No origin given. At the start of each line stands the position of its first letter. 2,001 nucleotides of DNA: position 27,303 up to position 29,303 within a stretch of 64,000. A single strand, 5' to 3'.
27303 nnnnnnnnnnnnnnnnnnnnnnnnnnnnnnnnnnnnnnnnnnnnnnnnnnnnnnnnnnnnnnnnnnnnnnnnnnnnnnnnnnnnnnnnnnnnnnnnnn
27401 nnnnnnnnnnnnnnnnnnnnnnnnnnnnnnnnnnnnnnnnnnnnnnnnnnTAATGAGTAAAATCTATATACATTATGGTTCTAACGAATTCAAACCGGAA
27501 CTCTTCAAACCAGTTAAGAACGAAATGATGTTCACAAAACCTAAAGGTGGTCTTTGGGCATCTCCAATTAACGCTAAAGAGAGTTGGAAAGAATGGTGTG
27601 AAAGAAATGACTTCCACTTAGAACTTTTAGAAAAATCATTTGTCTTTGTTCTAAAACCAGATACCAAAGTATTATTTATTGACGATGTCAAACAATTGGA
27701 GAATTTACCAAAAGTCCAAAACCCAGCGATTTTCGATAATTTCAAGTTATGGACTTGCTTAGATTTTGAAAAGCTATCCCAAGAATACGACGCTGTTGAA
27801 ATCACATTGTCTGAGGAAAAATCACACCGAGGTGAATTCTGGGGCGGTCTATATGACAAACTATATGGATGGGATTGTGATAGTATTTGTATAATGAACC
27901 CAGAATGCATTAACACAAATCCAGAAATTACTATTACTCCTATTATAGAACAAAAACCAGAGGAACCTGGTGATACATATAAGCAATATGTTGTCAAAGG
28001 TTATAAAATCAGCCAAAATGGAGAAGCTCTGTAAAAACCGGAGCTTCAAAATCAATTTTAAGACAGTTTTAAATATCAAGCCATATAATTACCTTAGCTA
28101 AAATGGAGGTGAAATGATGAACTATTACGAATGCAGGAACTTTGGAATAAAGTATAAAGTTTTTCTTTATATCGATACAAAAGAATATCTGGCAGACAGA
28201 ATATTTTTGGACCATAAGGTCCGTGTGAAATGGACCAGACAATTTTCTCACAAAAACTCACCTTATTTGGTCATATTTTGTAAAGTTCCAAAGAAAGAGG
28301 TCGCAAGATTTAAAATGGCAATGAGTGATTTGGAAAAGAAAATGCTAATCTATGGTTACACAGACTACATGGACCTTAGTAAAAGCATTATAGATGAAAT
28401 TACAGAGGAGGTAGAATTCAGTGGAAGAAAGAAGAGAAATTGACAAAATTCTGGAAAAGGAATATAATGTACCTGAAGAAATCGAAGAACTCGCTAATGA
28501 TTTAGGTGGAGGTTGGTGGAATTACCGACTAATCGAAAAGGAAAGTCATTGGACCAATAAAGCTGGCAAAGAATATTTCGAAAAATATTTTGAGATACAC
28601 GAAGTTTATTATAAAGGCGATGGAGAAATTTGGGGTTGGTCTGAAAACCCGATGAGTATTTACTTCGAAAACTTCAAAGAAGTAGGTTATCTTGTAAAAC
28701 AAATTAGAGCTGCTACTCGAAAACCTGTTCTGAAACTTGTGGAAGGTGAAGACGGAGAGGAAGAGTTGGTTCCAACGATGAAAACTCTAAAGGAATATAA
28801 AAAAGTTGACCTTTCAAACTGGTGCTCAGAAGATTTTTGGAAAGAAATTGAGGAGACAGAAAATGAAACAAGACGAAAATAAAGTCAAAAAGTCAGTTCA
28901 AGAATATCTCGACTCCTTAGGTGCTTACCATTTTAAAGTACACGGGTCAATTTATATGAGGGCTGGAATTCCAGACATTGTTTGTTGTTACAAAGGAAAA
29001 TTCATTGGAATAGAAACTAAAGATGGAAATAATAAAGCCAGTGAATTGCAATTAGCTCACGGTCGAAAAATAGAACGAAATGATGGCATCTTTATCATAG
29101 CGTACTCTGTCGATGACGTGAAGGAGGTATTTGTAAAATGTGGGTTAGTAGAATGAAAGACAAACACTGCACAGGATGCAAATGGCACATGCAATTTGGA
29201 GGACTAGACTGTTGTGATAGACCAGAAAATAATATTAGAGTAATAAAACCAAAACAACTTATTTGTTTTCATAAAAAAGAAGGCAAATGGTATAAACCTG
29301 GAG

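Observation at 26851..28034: Phage-borne MazF/PemK-family endoribonuclease with a fused C-terminal domain and no recognisable MazE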

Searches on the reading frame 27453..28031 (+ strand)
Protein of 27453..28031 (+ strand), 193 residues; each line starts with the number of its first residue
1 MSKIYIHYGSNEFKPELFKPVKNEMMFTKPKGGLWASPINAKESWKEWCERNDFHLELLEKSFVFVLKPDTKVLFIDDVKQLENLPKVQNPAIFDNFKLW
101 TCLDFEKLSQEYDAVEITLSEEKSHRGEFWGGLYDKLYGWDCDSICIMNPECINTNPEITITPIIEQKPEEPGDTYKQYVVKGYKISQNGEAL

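Call 3: search_protein_families(library=pfam, proteins=[window:27453-28031:+], max_evalue=1)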
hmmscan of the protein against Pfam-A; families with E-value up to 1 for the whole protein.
window:27453-28031:+ (193 aa): 1 family
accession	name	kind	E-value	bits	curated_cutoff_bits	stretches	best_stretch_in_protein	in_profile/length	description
PF16834.11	CSM2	-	0.1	12.7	27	1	81-115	44-80/201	Shu complex component Csm2, DNA-binding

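Call 4: search_protein_families(library=phrogs, proteins=[window:27453-28031:+], max_evalue=0.01)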
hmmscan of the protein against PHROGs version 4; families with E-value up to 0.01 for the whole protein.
window:27453-28031:+ (193 aa): 1 family
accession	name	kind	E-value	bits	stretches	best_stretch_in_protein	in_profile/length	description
phrog_8582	-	unknown function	4.2e-09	37.4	1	28-154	32-146/151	-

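Call 19: find_homologous_proteins(query=window:27453-28031:+, max_evalue=0.001)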
Query window:27453-28031:+ (193 aa): 160 proteins with E <= 0.001 among 205 candidates; the best 120 are listed.
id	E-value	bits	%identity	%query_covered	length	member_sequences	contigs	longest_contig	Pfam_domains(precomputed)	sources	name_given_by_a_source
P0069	4.2e-127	440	95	100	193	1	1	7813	-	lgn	-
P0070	2.5e-126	437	96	100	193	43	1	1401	-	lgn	-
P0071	6.2e-117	406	90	96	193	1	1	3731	-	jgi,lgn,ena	-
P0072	3.1e-105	368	82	96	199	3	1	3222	-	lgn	-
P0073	3.3e-97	342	74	96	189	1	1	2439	-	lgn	-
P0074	1.4e-96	340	73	97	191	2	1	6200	-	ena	-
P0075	2.6e-96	339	74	100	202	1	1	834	-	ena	-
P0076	4.9e-93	328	72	97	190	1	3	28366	-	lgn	-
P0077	2.4e-90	320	71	97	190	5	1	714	-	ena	-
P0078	4.5e-65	237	83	63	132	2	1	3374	-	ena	-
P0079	2.7e-57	212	61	79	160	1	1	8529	-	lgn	-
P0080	1.3e-55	206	57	79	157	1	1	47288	-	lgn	-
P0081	1.3e-54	203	55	80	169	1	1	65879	-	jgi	-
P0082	1.1e-42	164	52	79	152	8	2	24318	-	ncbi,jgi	jgi:hypothetical protein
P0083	3.8e-42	162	50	78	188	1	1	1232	-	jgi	jgi:hypothetical protein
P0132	4.7e-35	139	49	78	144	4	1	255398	-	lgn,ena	-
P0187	1.2e-26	112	42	78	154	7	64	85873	-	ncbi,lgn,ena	-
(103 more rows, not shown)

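Call 23: search_protein_families(library=padloc, proteins=[window:27453-28031:+], max_evalue=1)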
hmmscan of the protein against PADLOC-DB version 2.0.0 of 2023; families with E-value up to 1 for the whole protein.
window:27453-28031:+ (193 aa): 0 families

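Call 24: search_protein_families(library=ncbifam, proteins=[window:27453-28031:+], max_evalue=1)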
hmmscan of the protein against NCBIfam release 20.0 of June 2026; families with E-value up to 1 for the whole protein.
window:27453-28031:+ (193 aa): 0 families

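Call 28: predict_structure(alignment_id=A3)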
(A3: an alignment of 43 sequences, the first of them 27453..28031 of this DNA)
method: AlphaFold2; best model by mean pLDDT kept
length: 193 residues; sequences in the alignment: 43
mean_pLDDT: 90.6   pTM: 0.84
mean pLDDT of the five models: 90.6, 89.8, 89.8, 89.2, 89.2
residues with pLDDT >= 90: 138; 70-90: 42; 50-70: 13; < 50: 0
segments of 3 or more residues with pLDDT < 50: none
pLDDT, mean of each block of 10 residues (from residue 1): 91 97 93 96 94 93 95 96 91 67 96 97 76 89 97 90 90 90 85 80
secondary structure, 60 per line:
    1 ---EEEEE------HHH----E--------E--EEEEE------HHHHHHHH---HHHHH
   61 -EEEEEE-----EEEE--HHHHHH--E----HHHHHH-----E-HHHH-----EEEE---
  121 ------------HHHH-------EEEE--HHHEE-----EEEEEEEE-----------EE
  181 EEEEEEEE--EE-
elements in order: E4-8 E34-38 H45-52 H56-60 E62-67 E73-76 H79-84 H92-97 H105-108 E114-117 H133-136 E144-147 E160-167 E179-188

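Call 36: find_encoding_contigs(protein=P0132, flank=4000, max_places=2)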
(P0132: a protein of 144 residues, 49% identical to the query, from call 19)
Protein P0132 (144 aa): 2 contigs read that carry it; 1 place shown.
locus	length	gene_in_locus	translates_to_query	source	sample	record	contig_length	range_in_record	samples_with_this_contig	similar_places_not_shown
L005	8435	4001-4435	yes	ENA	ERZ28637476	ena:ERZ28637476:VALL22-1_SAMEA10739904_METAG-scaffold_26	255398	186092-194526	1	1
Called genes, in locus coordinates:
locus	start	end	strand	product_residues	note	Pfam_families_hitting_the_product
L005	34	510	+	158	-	-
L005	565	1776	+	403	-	-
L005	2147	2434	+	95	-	-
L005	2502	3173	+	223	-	PF17338:GP88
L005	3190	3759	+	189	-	-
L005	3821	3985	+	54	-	-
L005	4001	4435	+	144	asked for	-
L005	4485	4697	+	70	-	-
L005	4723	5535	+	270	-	-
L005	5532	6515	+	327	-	PF02899:Phage_int_SAM_1 (faint), PF13495:Phage_int_SAM_4, PF00589:Phage_integrase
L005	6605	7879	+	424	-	-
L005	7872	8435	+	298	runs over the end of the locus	PF22822:MrpR_N_CB, PF22823:MrpR_C_cat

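Call 37: find_encoding_contigs(protein=P0187, flank=4000, max_places=3)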
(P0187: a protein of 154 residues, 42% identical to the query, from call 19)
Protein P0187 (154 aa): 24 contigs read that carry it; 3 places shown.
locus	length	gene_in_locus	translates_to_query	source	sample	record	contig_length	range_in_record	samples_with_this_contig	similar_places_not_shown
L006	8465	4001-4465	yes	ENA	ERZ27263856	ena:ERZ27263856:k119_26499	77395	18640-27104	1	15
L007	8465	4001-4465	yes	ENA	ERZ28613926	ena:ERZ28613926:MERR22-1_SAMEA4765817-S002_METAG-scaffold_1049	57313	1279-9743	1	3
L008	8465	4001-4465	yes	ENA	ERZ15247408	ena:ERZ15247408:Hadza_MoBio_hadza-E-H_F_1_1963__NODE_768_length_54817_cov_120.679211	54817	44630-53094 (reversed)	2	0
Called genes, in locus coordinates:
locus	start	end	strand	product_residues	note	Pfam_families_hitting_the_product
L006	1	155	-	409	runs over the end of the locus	PF10571:UPF0547 (weak), PF00589:Phage_integrase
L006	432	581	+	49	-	-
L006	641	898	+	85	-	-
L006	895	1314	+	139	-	-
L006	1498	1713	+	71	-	-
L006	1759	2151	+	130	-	-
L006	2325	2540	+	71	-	-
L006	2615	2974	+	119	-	-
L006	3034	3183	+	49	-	-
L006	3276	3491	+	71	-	-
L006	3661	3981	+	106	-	-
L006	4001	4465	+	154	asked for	-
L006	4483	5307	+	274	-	PF19880:DUF6353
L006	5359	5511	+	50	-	-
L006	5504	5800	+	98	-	-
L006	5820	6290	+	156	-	-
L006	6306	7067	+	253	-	PF19880:DUF6353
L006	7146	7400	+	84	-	-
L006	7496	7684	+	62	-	-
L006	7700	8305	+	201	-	-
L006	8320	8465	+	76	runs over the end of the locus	-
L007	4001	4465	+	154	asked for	-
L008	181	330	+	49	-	-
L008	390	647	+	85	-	-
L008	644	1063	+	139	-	-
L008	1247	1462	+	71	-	-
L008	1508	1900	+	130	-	-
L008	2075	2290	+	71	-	-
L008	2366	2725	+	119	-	-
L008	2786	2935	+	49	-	-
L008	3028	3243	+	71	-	-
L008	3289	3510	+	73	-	-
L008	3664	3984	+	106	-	-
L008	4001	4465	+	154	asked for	-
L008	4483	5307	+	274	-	PF19880:DUF6353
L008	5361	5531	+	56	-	-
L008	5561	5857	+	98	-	-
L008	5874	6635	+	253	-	PF19880:DUF6353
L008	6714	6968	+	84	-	-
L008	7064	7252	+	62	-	-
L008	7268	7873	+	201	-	-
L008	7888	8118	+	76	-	-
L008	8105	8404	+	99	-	PF19905:DUF6378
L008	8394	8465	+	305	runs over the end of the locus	PF19880:DUF6353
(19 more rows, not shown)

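Call 38: find_encoding_contigs(protein=P0081, flank=4000, max_places=2)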
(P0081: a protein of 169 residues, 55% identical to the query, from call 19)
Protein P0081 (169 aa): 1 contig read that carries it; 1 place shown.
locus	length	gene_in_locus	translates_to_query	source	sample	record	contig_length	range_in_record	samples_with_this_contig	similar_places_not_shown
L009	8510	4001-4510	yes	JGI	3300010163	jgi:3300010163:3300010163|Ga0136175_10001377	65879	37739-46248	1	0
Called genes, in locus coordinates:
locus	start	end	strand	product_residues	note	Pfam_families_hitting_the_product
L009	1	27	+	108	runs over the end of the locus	-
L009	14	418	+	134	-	-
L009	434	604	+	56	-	-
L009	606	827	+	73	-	-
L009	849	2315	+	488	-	PF01145:Band_7, PF15975:Flot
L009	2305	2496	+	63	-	-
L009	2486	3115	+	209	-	PF12705:PDDEXK_1 (faint)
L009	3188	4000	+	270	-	-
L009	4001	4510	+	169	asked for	-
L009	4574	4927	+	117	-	-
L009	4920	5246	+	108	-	-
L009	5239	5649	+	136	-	-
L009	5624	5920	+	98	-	-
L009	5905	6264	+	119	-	-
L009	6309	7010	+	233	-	-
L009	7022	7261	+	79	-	-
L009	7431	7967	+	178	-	-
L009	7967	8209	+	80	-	-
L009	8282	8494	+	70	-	-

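Call 39: search_protein_families(library=pfam, proteins=[L009:3188-3997:+, L005:3821-3982:+, L005:3190-3756:+, L005:4485-4694:+, L006:3661-3978:+, L006:4483-5304:+], max_evalue=0.1)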
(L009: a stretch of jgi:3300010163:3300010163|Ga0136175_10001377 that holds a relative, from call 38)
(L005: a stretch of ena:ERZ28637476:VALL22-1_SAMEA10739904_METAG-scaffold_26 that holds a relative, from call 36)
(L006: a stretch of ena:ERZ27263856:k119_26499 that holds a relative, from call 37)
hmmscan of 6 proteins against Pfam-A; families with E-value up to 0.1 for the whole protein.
L009:3188-3997:+ (270 aa): 0 families

L005:3821-3982:+ (54 aa): 0 families

L005:3190-3756:+ (189 aa): 0 families

L005:4485-4694:+ (70 aa): 11 families
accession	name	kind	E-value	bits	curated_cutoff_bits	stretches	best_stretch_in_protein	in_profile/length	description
PF12674.12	Zn_ribbon_2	-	0.00091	20.3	22.5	1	14-60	1-47/81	Putative zinc ribbon domain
PF20120.5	DUF6510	-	0.0066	16.8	26.4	1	9-47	23-59/86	Family of unknown function (DUF6510)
PF23547.1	Zn_ribbon_FGT1_1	-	0.0098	15.9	27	0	13-27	21-35/35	FORGETTER1 first zinc ribbon domain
PF18439.7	zf_UBZ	-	0.028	14.5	25.6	1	11-25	1-15/32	Ubiquitin-Binding Zinc Finger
PF25080.1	zf_RING-like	-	0.033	14.6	27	0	4-18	7-21/48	RING zinc finger-like domain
PF24441.1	DUF7560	-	0.034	14.3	27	0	8-23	1-16/44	Family of unknown function (DUF7560)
PF01258.23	zf-dskA_traR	-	0.042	14.3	24.9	1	15-27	6-18/36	Prokaryotic dksA/traR C4-type zinc finger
PF23477.1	zf_Tbcl_2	-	0.047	13.8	27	0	38-50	25-37/37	Probable treble clef zinc finger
PF23663.1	Znf_SCAND3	-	0.067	13.6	27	1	14-53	5-45/50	SCAN domain-containing protein 3-like zinc finger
PF06044.18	DpnI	-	0.086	12.9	26.7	0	9-63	28-77/183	Dam-replacing family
PF12773.13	DZR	-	0.088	13.4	27.3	0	13-45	13-44/45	Double zinc ribbon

L006:3661-3978:+ (106 aa): 0 families

L006:4483-5304:+ (274 aa): 1 family
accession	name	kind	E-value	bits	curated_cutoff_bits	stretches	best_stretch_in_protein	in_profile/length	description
PF19880.4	DUF6353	-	5.3e-83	278.8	25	1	18-271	2-253/253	Family of unknown function (DUF6353)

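Call 64: search_solved_structures(query=A3, max_evalue=10, show_alignments=2)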
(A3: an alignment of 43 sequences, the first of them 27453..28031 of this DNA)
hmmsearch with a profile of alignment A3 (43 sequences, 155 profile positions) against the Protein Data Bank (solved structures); distinct sequences matched with E-value up to 10: 1.
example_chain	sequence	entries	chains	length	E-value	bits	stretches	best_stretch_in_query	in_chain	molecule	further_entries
8pjn_i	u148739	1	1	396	0.39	14.1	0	47-93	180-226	E3 ubiquitin-protein transferase MAEA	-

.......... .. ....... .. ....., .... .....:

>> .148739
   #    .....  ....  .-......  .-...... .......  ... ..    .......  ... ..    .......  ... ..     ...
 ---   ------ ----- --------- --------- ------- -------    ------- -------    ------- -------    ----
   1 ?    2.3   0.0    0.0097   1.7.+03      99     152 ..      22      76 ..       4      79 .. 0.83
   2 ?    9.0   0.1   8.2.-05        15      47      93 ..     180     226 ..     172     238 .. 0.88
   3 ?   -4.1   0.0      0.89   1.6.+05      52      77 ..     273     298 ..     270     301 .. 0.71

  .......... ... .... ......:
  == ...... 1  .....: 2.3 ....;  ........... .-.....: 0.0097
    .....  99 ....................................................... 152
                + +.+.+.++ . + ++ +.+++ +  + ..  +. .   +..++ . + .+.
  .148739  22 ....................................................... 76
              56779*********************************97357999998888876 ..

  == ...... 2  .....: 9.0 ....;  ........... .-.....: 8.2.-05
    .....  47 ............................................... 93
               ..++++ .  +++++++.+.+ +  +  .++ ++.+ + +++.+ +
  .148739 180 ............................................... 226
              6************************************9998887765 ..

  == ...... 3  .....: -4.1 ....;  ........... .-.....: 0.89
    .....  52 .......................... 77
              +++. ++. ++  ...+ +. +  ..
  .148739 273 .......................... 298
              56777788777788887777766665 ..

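Call 65: fold_search(model_id=the predicted structure, library=viral)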
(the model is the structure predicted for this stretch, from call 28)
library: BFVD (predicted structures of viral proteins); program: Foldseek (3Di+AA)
matches with E <= 10: 139; with E <= 0.001: 0
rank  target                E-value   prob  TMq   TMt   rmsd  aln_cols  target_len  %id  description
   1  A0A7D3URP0            3.0e-03  1.00  0.44  0.19   8.4       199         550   11  Uncharacterized protein [Fadolivirus FV1/VV64]
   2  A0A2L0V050            6.0e-03  0.96  0.34  0.38   9.3       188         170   10  Uncharacterized protein [Agrobacterium phage Atu_ph07]
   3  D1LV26                8.5e-03  0.96  0.35  0.14   8.1       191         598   15  (no name in the UniProt tables at hand)
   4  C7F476                9.5e-03  0.97  0.37  0.07   8.0       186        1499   16  (no name in the UniProt tables at hand)
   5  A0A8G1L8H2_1          1.1e-02  0.87  0.33  0.07  16.8       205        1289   12  (no name in the UniProt tables at hand)
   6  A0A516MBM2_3          6.3e-02  0.44  0.31  0.07  10.3       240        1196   12  (no name in the UniProt tables at hand)
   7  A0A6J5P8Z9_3          1.3e-01  0.38  0.30  0.06   8.4       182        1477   10  ART-PolyVal-like domain-containing protein [uncultured Caudovirales phage]
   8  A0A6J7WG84            3.6e-01  0.25  0.30  0.19   9.7       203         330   12  Uncharacterized protein [uncultured Caudovirales phage]
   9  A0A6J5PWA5            3.6e-01  0.25  0.31  0.11   9.3       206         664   11  Uncharacterized protein [uncultured Caudovirales phage]
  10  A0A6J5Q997            4.2e-01  0.21  0.30  0.07  10.3       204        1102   13  Uncharacterized protein [uncultured Caudovirales phage]
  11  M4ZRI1                6.3e-01  0.15  0.16  0.33   7.7        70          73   16  Uncharacterized protein [Bacillus phage PM1]
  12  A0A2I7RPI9            7.5e-01  0.25  0.10  0.04   9.0        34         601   26  (no name in the UniProt tables at hand)
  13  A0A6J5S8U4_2          9.4e-01  0.23  0.38  0.07  12.9       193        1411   11  Large polyvalent protein associated domain-containing protein [uncultured Caudovirales phage]
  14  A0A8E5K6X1            9.4e-01  0.05  0.15  0.14  21.1       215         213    7  (no name in the UniProt tables at hand)
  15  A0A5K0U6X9            1.2e+00  0.09  0.27  0.17  12.4       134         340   16  Uncharacterized protein [Yasminevirus sp. GU-2018]
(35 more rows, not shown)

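Call 73: find_encoding_contigs(protein=P0080, flank=3000, max_places=1)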
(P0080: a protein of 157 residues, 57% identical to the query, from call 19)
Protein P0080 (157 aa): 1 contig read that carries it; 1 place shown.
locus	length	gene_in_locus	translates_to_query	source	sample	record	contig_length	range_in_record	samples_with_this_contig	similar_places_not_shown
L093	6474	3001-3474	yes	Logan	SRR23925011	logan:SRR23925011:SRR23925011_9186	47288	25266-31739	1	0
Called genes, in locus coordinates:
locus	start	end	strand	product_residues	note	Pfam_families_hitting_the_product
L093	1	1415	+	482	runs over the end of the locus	PF01145:Band_7, PF15975:Flot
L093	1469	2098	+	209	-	PF12705:PDDEXK_1 (faint)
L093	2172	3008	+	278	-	-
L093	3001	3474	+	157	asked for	-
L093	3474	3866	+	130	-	-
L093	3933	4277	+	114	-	-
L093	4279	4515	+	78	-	-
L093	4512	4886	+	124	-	-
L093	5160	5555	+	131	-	-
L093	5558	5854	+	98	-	-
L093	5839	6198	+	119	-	-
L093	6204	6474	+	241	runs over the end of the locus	-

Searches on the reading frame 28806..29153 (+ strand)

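Call 3: search_protein_families(library=pfam, proteins=[window:28806-29153:+], max_evalue=1)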
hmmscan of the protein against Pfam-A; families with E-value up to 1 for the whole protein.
window:28806-29153:+ (116 aa): 1 family
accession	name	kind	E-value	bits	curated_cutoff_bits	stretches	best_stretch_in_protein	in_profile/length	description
PF01870.24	Hjc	-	0.071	13.5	21.1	1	31-77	6-52/93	Archaeal holliday junction resolvase (hjc)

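Call 4: search_protein_families(library=phrogs, proteins=[window:28806-29153:+], max_evalue=0.01)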
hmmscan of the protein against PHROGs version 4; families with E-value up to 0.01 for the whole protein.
window:28806-29153:+ (116 aa): 3 families
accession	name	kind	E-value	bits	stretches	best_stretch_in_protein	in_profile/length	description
phrog_93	-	DNA, RNA and nucleotide metabolism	5e-20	72.7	1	16-108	346-437/613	endonuclease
phrog_5702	-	DNA, RNA and nucleotide metabolism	8.9e-07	29.8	1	51-106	3-60/70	Holliday junction resolvase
phrog_824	-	unknown function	1.5e-06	29.3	1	51-109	110-171/265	-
